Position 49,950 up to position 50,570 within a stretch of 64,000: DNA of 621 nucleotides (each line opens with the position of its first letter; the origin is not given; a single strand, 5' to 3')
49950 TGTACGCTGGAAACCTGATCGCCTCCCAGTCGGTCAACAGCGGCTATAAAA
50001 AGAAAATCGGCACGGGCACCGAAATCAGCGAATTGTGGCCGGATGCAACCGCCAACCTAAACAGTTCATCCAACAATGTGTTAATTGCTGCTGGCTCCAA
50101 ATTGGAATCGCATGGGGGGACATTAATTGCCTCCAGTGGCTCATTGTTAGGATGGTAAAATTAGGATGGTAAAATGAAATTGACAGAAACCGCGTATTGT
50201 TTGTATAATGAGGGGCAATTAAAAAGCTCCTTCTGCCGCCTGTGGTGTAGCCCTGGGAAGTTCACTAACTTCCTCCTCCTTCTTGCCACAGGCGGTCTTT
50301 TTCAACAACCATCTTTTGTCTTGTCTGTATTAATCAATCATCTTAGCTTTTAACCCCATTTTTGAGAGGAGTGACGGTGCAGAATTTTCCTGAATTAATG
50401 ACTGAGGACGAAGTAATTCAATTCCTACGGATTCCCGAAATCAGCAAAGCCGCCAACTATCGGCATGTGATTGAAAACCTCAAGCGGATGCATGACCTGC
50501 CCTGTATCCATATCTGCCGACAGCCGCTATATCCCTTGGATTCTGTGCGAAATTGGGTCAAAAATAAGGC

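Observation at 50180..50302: Near-consensus promoter driving an ~85-nt structured RNA with exposed CU-rich (anti-Shine-Dalgarno-like) tracts, ending in an intrinsic terminator, just upstream of xis-int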

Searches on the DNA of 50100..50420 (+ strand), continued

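Call 56: search_with_rna_model(model_id=R1, sources=[L235, L236, L237, L238, L239, L240, L241, L242, L243, L244, L245, L246, L247, L248, L249, L250, L251, L252, L253, L254], max_evalue=1, show_alignments=3)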
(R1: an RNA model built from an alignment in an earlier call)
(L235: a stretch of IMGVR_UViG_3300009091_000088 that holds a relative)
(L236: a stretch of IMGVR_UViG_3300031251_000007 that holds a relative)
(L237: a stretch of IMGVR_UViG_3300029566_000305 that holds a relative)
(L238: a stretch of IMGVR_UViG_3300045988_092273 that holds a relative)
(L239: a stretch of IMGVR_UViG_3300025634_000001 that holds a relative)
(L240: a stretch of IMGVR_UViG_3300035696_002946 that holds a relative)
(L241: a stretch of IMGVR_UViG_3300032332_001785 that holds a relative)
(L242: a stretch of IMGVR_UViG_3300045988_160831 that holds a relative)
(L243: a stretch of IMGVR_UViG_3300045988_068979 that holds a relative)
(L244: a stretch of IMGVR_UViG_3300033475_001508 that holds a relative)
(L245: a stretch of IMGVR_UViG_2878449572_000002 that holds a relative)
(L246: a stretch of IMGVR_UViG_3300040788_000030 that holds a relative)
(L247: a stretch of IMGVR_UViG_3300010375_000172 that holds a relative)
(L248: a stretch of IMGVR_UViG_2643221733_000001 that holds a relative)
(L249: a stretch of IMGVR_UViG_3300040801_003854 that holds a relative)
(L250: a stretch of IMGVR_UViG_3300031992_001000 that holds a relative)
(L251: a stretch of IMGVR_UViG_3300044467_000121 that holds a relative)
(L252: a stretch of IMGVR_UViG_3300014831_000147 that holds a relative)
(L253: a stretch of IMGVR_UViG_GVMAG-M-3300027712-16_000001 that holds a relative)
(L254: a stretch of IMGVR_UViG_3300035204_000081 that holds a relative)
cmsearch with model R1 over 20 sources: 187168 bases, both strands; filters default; matches with E-value up to 1: 10.
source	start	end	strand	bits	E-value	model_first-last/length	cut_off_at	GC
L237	7053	7089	-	24.4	0.00046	1-83/83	no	0.62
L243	1215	1251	-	24.4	0.00046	1-83/83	no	0.62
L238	2146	2182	-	22.1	0.002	1-83/83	no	0.59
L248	5576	5622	-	19.2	0.013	1-83/83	no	0.68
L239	11787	11864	-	19.1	0.014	1-83/83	no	0.65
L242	1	35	-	18.7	0.018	1-83/83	no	0.63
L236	5853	5890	+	17.9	0.03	1-83/83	no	0.71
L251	7785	7817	-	17.2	0.046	1-83/83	no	0.64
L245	5618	5654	+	13.2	0.62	1-83/83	no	0.68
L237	6027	6064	-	12.7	0.87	1-83/83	no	0.47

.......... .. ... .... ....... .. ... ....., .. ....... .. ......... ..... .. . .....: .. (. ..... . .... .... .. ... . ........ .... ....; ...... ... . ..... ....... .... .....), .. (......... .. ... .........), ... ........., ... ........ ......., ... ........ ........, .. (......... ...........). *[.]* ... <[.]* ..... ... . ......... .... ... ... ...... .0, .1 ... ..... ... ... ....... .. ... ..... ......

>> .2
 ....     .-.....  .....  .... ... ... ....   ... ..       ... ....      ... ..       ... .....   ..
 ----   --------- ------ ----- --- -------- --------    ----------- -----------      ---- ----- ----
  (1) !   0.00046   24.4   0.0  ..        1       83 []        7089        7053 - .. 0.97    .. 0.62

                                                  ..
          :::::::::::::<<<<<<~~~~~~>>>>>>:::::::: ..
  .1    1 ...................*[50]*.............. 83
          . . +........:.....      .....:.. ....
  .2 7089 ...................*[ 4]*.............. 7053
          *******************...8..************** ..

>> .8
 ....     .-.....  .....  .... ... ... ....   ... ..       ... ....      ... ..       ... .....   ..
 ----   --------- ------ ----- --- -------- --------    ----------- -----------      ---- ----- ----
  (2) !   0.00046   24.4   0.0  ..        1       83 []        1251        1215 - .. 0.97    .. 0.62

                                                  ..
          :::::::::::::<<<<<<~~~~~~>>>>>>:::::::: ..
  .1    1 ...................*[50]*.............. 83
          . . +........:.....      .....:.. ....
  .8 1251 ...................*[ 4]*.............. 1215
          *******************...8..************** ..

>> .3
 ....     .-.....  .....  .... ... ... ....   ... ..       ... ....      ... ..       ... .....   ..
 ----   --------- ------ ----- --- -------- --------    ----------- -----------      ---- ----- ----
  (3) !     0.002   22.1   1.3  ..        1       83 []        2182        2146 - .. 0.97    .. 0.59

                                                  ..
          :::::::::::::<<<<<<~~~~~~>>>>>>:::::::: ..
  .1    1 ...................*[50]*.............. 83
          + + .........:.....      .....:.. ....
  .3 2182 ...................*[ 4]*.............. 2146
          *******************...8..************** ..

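Call 67: search_dna_similar(query=window:50170-50310:+, collection=phages, mode=distant, max_evalue=1)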
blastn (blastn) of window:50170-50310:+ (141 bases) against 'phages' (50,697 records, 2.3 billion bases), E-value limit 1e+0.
No match.

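Call 81: search_with_rna_model(model_id=R1, sources=[L374, L375, L376, L377, L378, L379, L380, L381, L382], max_evalue=1, show_alignments=4)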
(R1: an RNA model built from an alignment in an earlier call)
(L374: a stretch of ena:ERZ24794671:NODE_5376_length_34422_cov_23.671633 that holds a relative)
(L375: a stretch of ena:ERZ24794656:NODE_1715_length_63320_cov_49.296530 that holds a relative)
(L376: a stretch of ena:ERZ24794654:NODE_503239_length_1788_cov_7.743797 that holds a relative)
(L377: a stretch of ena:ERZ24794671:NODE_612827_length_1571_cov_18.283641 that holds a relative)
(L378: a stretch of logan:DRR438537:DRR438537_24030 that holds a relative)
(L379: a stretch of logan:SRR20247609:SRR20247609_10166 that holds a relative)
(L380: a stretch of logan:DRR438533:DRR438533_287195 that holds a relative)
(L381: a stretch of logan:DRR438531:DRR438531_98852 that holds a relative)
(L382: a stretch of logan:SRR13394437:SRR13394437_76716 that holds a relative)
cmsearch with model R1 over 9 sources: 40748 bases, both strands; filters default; matches with E-value up to 1: 0.
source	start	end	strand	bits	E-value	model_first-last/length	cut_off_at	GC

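Call 98: search_with_rna_model(model_id=R1, sources=[L383, L384, L385], max_evalue=1, show_alignments=3)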
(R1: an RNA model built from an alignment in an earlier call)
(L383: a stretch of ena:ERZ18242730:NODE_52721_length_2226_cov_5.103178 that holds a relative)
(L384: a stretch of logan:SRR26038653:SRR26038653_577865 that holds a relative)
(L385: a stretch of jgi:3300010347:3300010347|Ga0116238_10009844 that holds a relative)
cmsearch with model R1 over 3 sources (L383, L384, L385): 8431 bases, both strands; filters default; matches with E-value up to 1: 2.
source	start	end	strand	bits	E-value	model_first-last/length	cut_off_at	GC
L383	1969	2050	+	67.8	1.3e-17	1-83/83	no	0.54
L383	1983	2041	-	14.1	0.015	15-74/83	no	0.61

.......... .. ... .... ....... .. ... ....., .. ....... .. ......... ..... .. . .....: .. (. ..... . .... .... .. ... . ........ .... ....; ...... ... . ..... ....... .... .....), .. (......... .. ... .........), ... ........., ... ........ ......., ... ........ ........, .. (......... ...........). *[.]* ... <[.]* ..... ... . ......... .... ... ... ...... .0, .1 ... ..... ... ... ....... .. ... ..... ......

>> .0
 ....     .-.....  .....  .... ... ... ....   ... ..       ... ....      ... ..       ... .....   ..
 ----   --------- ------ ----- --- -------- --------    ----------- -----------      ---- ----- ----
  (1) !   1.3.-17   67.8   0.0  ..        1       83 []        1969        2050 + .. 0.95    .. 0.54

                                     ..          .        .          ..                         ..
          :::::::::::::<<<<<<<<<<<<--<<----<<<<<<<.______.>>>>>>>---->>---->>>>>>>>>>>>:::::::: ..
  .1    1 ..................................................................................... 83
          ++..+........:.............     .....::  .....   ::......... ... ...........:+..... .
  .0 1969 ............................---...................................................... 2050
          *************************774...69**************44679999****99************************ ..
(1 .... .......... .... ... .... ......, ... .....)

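Call 101: search_with_rna_model(model_id=R1, sources=[window, L115, L118, L119, L123, L125, L383], max_evalue=0.000001, make_alignment=true)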
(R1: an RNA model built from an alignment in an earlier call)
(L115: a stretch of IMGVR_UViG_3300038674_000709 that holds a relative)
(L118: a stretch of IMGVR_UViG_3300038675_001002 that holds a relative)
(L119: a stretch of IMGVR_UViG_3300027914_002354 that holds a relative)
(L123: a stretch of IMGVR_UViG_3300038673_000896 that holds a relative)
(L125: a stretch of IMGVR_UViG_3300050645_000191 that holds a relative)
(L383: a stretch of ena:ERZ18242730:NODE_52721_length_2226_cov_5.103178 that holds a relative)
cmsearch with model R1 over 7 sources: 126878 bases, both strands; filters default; matches with E-value up to 0.000001: 8.
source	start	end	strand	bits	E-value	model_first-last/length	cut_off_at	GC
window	50222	50304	+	97.9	7.6e-25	1-83/83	no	0.53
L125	6889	6970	-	91.1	6.1e-23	1-83/83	no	0.5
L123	7361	7441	+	91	6.5e-23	1-83/83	no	0.57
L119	12672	12757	+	88.2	4e-22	1-83/83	no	0.59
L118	10281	10368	+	87.2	7.2e-22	1-83/83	no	0.57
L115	7857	7939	-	84.4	4.5e-21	1-83/83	no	0.49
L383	1969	2050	+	67.8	2e-16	1-83/83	no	0.54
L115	7318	7402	-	67.7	2.2e-16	1-83/83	no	0.48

Alignment A5: 8 matches aligned to the model, 91 columns, each read 5' to 3' on its own strand. Consensus structure (alignment columns), stored with it:
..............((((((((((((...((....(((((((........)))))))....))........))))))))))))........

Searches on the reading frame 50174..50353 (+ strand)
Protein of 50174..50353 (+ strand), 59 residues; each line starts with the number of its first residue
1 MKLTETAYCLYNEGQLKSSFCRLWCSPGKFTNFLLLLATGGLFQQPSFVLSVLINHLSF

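Call 10: search_protein_families(library=pfam, proteins=[window:50174-50353:+], max_evalue=0.01)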
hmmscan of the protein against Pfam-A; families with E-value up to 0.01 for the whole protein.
window:50174-50353:+ (59 aa): 0 families

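Call 11: search_protein_families(library=phrogs, proteins=[window:50174-50353:+], max_evalue=0.01)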
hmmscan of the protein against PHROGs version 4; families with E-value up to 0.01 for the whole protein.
window:50174-50353:+ (59 aa): 0 families

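Call 30: find_homologous_proteins(query=window:50174-50353:+, max_evalue=0.01)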
Query window:50174-50353:+ (59 aa): 1 proteins with E <= 0.01 among 2 candidates.
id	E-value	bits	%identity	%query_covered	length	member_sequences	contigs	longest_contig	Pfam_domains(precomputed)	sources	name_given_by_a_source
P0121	8.1e-33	128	100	100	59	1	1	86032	-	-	-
